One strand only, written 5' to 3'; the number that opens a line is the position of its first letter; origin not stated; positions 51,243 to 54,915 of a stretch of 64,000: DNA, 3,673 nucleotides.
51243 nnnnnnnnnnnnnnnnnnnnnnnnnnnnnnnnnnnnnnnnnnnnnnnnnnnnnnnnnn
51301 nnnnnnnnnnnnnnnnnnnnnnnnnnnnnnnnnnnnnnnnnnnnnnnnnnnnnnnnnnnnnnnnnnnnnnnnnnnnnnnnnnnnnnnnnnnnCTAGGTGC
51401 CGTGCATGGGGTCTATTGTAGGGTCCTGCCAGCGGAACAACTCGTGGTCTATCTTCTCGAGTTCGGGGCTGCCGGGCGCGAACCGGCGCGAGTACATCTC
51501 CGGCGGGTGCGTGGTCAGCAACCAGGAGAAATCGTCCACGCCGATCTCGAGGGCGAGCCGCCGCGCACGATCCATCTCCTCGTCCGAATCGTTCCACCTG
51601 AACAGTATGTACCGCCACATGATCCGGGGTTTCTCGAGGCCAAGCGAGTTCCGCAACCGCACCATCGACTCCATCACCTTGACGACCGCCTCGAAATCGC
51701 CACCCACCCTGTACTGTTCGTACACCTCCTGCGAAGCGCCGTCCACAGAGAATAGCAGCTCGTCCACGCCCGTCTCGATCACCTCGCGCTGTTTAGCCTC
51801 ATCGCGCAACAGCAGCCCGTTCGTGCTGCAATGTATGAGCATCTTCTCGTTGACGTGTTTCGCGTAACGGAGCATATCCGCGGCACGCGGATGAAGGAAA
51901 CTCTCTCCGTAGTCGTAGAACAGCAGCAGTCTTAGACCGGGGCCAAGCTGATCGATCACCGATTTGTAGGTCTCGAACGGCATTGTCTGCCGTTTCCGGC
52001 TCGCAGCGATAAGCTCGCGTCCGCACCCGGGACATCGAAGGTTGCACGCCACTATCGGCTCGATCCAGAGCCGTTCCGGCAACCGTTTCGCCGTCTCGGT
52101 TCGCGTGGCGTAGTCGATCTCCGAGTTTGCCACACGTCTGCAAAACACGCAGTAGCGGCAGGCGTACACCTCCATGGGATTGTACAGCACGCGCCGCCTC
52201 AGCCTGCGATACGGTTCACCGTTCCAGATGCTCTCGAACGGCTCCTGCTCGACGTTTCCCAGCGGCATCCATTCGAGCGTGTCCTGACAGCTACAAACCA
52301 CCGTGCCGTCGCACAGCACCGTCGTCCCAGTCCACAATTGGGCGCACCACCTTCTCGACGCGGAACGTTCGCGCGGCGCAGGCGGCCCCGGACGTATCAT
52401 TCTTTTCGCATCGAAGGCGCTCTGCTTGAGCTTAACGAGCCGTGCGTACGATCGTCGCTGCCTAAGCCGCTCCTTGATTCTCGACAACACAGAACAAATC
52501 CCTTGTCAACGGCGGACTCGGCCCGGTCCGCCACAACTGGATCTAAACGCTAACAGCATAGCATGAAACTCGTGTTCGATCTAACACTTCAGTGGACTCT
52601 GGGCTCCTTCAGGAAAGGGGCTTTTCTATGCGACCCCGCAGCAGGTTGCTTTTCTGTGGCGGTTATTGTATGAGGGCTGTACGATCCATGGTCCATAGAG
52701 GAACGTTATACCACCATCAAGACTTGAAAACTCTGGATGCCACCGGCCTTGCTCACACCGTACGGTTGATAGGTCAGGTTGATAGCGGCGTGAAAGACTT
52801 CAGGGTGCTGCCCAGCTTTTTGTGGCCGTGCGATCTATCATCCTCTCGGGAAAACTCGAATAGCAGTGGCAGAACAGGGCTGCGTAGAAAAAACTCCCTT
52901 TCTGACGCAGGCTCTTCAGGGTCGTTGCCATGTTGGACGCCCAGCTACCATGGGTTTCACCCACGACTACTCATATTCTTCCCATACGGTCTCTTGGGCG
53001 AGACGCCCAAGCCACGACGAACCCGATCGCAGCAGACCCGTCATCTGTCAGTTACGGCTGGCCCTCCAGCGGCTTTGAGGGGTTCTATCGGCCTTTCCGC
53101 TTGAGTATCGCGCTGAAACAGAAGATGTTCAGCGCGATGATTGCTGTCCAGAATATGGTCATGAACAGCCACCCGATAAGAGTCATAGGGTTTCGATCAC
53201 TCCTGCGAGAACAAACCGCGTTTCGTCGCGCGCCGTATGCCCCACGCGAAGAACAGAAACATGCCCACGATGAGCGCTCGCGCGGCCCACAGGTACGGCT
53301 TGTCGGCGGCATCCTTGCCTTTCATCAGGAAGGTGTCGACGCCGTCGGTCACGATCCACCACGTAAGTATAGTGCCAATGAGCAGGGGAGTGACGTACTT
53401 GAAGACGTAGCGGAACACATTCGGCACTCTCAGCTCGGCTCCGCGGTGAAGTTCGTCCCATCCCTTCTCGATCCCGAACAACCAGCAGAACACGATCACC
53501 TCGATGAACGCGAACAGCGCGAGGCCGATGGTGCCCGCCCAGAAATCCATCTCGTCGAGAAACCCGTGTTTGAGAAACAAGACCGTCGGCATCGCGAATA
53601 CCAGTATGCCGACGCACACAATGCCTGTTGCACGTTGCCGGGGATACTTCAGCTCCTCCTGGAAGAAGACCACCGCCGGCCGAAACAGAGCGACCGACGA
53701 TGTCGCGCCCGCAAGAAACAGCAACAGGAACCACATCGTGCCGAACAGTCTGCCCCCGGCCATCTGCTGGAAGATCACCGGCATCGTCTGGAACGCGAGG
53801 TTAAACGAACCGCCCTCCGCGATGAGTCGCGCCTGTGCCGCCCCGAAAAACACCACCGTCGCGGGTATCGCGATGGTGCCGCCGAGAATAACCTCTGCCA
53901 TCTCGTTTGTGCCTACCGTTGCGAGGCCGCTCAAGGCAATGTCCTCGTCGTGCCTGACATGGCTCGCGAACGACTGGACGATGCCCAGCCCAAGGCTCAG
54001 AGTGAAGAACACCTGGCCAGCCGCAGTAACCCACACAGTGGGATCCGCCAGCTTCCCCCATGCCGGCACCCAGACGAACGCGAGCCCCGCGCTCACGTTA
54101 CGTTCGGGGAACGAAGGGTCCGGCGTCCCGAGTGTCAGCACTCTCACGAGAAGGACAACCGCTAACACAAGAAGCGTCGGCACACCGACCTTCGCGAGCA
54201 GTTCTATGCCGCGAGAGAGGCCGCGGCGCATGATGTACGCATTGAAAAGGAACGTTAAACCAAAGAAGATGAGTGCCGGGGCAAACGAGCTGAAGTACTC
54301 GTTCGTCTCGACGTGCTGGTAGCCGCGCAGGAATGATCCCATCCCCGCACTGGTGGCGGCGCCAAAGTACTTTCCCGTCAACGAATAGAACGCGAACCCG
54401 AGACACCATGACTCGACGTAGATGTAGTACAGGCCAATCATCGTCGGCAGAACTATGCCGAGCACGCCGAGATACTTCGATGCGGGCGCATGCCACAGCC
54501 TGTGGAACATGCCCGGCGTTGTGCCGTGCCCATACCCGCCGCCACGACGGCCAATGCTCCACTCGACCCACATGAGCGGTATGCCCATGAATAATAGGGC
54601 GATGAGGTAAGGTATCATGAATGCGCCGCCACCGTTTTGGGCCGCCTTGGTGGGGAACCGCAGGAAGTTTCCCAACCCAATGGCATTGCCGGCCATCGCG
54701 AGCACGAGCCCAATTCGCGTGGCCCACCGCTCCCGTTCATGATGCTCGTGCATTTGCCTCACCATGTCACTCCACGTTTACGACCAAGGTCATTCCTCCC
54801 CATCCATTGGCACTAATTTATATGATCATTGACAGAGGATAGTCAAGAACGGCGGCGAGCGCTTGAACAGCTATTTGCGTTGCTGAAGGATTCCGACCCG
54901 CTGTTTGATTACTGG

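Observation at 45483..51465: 5.9-kb island bounded by 79-bp direct repeats that duplicate the 3' end of a radical-SAM gene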

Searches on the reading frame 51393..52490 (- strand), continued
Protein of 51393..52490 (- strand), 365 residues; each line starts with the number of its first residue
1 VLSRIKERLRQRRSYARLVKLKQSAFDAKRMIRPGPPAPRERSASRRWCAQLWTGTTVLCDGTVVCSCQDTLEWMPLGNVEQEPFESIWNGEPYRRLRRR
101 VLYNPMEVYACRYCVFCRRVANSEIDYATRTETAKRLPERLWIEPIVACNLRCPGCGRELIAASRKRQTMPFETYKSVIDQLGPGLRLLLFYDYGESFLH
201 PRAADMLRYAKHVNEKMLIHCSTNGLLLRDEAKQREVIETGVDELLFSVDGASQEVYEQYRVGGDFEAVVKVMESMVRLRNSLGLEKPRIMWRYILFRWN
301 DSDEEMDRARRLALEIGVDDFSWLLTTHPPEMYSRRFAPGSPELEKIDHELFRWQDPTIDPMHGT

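Call 18: find_encoding_contigs(protein=P0005, flank=10000, max_places=6)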
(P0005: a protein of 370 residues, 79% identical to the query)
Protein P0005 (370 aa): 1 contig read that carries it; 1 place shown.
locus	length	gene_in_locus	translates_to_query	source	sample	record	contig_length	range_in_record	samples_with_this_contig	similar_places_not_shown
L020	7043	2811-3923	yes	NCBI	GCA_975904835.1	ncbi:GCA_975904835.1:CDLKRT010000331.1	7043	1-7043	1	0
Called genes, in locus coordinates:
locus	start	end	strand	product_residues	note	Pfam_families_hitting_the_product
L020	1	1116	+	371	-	?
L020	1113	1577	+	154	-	PF00293:NUDIX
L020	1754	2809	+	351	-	PF01075:Glyco_transf_9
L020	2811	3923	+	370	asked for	PF13186:SPASM, PF04055:Radical_SAM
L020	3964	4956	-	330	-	PF14100:DUF6807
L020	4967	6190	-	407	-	PF02746:MR_MLE_N, PF13378:MR_MLE_C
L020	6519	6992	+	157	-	PF05099:TerB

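Call 42: find_encoding_contigs(protein=P0400, flank=10000, max_places=6)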
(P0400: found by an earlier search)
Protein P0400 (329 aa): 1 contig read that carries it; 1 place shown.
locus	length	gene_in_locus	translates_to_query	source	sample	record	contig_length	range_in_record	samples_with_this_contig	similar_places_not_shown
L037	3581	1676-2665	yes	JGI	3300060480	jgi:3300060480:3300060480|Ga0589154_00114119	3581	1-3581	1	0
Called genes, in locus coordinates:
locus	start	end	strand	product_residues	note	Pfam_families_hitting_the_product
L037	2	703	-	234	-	?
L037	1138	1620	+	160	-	PF00300:His_Phos_1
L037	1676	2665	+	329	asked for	PF01408:GFO_IDH_MocA, PF02894:GFO_IDH_MocA_C, PF22725:GFO_IDH_MocA_C3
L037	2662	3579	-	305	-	?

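Call 49: find_encoding_contigs(protein=P0409, flank=10000, max_places=6)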
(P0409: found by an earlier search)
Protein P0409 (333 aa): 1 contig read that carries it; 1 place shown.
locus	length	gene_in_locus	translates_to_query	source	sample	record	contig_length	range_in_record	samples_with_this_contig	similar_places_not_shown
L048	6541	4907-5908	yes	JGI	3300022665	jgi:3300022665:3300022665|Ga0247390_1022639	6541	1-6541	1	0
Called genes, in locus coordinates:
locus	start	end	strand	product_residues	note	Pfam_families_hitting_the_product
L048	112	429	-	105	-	-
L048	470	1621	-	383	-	PF13620:CarboxypepD_reg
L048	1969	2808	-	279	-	PF02548:Pantoate_transf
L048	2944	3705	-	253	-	PF05721:PhyH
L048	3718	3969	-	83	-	PF01208:URO-D (weak)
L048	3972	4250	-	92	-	-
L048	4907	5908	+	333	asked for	PF06379:RhaT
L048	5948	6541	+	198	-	?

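Call 52: find_encoding_contigs(protein=P0391, flank=10000, max_places=6)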
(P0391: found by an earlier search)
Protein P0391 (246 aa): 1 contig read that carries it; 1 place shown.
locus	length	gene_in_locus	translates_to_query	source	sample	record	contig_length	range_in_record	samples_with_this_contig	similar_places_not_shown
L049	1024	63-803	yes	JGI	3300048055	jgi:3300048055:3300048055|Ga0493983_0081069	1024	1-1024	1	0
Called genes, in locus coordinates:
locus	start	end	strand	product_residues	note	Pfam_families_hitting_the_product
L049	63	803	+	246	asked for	PF04055:Radical_SAM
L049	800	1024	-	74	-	?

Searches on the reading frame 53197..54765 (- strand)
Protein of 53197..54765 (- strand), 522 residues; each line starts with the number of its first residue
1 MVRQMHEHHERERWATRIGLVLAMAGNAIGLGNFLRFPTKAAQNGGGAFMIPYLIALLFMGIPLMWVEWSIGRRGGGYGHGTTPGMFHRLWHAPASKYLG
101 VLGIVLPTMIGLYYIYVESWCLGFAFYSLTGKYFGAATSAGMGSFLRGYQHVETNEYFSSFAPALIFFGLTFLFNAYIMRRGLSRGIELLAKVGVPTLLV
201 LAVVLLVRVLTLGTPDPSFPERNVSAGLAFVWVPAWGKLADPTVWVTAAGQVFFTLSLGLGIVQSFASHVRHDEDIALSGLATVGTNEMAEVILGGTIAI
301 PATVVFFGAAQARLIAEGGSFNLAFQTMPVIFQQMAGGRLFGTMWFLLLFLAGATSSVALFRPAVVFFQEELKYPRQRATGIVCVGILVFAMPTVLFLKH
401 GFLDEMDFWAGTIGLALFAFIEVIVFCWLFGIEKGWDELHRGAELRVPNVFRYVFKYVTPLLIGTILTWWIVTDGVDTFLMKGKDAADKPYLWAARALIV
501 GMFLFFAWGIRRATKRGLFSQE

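Call 6: search_protein_families(library=pfam, proteins=[window:53197-54765:-], max_evalue=0.01)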
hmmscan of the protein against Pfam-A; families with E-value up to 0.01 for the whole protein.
window:53197-54765:- (522 aa): 1 family
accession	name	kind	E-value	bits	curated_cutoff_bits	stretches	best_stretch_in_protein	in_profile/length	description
PF00209.24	SNF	-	1.3e-54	186.2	27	2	174-472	186-482/524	Sodium:neurotransmitter symporter family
